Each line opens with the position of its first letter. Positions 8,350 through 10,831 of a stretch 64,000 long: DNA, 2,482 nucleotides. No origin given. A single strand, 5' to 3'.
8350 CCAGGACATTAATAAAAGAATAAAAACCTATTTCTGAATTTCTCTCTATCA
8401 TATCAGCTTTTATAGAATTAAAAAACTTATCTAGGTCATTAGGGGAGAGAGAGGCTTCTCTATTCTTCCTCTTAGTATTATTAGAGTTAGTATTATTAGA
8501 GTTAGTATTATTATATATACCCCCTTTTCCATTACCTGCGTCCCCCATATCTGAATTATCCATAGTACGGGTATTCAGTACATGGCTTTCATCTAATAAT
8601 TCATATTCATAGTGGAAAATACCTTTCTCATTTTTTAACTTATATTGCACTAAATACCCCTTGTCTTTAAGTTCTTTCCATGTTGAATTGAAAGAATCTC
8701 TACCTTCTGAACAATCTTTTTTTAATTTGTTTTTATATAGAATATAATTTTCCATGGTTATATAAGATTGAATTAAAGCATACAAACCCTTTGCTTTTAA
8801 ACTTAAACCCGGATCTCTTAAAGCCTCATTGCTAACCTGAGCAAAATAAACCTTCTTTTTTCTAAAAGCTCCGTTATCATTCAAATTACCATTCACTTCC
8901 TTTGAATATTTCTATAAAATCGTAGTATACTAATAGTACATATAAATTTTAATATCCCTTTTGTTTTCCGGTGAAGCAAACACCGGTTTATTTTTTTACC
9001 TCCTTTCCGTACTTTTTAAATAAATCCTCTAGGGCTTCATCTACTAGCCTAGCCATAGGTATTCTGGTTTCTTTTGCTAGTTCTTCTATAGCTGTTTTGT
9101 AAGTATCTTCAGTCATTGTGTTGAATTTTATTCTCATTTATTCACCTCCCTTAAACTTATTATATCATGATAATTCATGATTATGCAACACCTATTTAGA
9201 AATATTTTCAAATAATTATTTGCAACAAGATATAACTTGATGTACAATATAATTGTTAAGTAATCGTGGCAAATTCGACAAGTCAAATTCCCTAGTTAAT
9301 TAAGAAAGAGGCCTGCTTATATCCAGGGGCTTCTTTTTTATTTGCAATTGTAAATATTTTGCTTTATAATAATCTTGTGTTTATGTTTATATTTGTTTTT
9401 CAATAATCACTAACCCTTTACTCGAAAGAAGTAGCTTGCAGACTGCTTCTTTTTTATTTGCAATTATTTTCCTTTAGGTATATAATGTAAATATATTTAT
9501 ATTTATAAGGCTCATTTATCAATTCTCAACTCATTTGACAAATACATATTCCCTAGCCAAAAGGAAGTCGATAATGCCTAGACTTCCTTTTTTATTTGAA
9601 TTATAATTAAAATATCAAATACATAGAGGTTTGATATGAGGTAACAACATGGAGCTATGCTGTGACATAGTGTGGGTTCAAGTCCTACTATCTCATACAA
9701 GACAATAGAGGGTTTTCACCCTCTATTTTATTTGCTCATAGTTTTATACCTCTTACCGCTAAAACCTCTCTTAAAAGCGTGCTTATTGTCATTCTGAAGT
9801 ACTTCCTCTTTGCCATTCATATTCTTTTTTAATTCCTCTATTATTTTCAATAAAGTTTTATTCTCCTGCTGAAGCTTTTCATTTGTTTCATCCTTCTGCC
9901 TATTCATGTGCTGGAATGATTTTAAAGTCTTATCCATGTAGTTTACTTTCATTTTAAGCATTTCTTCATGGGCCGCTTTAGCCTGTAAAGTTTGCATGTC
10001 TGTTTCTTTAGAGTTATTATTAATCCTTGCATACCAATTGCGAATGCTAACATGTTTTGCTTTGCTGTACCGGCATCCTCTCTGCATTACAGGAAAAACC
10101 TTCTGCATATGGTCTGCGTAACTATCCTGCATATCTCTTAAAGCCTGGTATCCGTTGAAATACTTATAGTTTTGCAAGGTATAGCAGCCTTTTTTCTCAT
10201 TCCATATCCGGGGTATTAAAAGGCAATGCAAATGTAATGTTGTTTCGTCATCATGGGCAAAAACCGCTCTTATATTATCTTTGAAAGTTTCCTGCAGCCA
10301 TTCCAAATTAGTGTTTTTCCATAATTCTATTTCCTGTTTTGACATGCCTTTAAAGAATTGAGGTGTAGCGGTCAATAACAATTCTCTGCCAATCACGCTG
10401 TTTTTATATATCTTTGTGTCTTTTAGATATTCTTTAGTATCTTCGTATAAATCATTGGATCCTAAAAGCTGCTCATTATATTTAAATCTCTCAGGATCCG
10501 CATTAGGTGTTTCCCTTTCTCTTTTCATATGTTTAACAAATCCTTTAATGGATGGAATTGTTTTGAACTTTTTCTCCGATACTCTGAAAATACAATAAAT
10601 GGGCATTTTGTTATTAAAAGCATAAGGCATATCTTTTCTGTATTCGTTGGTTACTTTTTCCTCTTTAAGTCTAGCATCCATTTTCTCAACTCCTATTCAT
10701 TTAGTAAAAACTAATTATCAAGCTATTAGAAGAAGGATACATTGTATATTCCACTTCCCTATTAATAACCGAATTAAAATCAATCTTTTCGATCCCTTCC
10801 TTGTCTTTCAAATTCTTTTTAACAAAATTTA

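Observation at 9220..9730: Tandem array of three paralogous promoter-sRNA-terminator cassettes between the replicon and the relaxase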

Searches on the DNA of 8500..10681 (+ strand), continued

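Call 88: search_with_rna_model(model_id=R1, sources=[window, L001, L002, L003, L004, L155], max_evalue=0.02, make_alignment=true, show_alignments=9)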
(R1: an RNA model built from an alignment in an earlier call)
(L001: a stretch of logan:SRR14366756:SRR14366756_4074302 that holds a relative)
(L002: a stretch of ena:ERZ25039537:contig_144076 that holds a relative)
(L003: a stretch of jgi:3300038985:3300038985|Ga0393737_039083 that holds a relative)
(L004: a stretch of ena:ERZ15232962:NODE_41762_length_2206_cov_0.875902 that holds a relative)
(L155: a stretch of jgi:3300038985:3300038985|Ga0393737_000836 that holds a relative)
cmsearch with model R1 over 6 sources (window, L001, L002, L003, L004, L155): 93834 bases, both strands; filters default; matches with E-value up to 0.02: 8.
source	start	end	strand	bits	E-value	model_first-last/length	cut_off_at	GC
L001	2224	2288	-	67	1.3e-11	1-64/64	no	0.31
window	9533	9595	+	62.4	1.2e-10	1-64/64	no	0.33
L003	2087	2161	-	55.8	2.8e-09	1-64/64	no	0.29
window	9273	9340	+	55.2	3.7e-09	1-64/64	no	0.37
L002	7201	7262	-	54.6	5.1e-09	1-64/64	no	0.29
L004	1212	1288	-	50.9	2.9e-08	1-64/64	no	0.32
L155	3197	3253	-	28.1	0.0017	1-64/64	no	0.42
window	9398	9457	+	23.2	0.018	1-64/64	no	0.33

Alignment A6: 8 matches aligned to the model, 87 columns, each read 5' to 3' on its own strand. Consensus structure (alignment columns), stored with it:
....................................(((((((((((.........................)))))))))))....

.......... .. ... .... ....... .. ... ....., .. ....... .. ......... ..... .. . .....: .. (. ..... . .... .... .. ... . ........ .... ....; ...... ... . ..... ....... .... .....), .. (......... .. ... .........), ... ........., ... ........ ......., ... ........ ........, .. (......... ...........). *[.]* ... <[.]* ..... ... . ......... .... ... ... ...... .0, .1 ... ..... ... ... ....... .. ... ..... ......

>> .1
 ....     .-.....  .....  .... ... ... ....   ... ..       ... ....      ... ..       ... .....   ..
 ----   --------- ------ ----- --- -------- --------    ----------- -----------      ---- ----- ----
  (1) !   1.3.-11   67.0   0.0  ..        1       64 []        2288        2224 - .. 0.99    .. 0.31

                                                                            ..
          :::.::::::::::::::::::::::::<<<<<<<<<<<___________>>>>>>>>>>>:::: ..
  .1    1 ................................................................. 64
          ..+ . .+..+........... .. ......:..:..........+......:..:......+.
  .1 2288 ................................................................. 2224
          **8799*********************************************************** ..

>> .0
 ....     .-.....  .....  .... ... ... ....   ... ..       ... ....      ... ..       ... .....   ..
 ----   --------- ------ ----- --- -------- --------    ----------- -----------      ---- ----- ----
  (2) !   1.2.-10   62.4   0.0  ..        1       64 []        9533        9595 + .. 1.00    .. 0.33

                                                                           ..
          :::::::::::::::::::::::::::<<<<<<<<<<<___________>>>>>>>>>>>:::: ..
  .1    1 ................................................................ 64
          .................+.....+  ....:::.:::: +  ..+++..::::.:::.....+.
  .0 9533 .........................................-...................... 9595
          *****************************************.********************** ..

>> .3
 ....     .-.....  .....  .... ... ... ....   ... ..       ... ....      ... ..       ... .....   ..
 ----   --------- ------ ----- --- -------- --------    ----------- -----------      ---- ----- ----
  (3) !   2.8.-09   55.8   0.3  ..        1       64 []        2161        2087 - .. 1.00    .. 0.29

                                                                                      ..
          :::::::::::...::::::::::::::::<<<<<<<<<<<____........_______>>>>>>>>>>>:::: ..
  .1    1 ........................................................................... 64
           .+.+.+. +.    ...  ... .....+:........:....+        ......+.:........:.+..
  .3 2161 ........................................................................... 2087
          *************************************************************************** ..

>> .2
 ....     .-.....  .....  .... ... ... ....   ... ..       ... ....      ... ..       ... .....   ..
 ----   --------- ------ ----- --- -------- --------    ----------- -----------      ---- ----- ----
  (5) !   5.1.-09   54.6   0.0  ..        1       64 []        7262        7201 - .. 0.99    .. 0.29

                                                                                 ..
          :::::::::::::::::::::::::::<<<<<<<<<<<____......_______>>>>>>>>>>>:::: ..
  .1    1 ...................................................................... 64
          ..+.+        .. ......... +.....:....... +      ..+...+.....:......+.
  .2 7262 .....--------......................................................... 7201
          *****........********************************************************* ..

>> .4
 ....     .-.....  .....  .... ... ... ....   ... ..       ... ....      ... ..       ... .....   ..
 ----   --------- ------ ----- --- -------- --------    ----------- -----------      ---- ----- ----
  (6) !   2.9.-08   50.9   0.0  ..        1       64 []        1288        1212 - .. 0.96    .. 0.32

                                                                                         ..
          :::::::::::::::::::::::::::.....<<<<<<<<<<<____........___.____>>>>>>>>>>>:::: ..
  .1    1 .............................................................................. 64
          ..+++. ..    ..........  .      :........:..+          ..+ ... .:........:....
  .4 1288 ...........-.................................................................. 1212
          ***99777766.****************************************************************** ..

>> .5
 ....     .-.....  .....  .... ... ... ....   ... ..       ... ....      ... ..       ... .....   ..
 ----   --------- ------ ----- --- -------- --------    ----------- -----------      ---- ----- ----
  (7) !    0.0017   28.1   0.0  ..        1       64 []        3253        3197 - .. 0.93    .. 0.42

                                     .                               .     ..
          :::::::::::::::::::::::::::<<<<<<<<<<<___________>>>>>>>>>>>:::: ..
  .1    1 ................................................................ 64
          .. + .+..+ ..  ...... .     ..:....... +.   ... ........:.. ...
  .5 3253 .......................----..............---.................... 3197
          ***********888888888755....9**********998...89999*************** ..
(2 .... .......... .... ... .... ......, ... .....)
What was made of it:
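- On C-rich (UCCC) anti-Shine-Dalgarno sRNAs of Firmicutes (class, not one Rfam family): The motif lies 5-13 nt upstream of the terminator in all eight cassettes (call 88).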

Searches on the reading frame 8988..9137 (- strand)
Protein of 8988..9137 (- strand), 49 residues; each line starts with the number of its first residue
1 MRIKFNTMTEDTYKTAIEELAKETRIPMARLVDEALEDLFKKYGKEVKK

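Call 11: search_protein_families(library=pfam, proteins=[window:8988-9137:-], max_evalue=0.01)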
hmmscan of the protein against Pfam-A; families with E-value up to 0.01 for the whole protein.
window:8988-9137:- (49 aa): 2 families
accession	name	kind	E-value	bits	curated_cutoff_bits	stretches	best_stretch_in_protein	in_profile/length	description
PF12651.13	RHH_3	-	5.1e-11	42.8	21.6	1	1-43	1-43/44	Ribbon-helix-helix domain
PF20605.4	Antitox_RHH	-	2.2e-05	25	27.2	1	13-46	15-48/50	Antitoxin-like ribbon-helix-helix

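Call 12: search_protein_families(library=phrogs, proteins=[window:8988-9137:-], max_evalue=0.001)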
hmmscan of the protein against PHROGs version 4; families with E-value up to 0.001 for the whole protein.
window:8988-9137:- (49 aa): 2 families
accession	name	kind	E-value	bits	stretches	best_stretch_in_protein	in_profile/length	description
phrog_3180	-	transcription regulation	8.1e-10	39.5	1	6-45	10-48/50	Arc-like repressor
phrog_15913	-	unknown function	2.6e-05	25.8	1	20-44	55-78/88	-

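Call 46: find_homologous_proteins(query=window:8988-9137:-, max_evalue=0.001)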
Query window:8988-9137:- (49 aa): 1 proteins with E <= 0.001 among 1 candidates.
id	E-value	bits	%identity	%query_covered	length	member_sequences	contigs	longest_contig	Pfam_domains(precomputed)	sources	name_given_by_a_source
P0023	3.2e-23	96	100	100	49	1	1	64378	PF12651.14,PF20605.5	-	-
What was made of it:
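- Tried and rejected: The RHH protein search found only the query itself (call 46).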

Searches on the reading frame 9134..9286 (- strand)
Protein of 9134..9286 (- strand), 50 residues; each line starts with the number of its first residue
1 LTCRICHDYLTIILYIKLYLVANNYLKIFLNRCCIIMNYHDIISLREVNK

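Call 11: search_protein_families(library=pfam, proteins=[window:9134-9286:-], max_evalue=0.01)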
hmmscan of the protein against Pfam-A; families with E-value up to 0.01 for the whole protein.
window:9134-9286:- (50 aa): 0 families

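Call 12: search_protein_families(library=phrogs, proteins=[window:9134-9286:-], max_evalue=0.001)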
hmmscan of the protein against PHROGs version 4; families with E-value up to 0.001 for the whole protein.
window:9134-9286:- (50 aa): 0 families
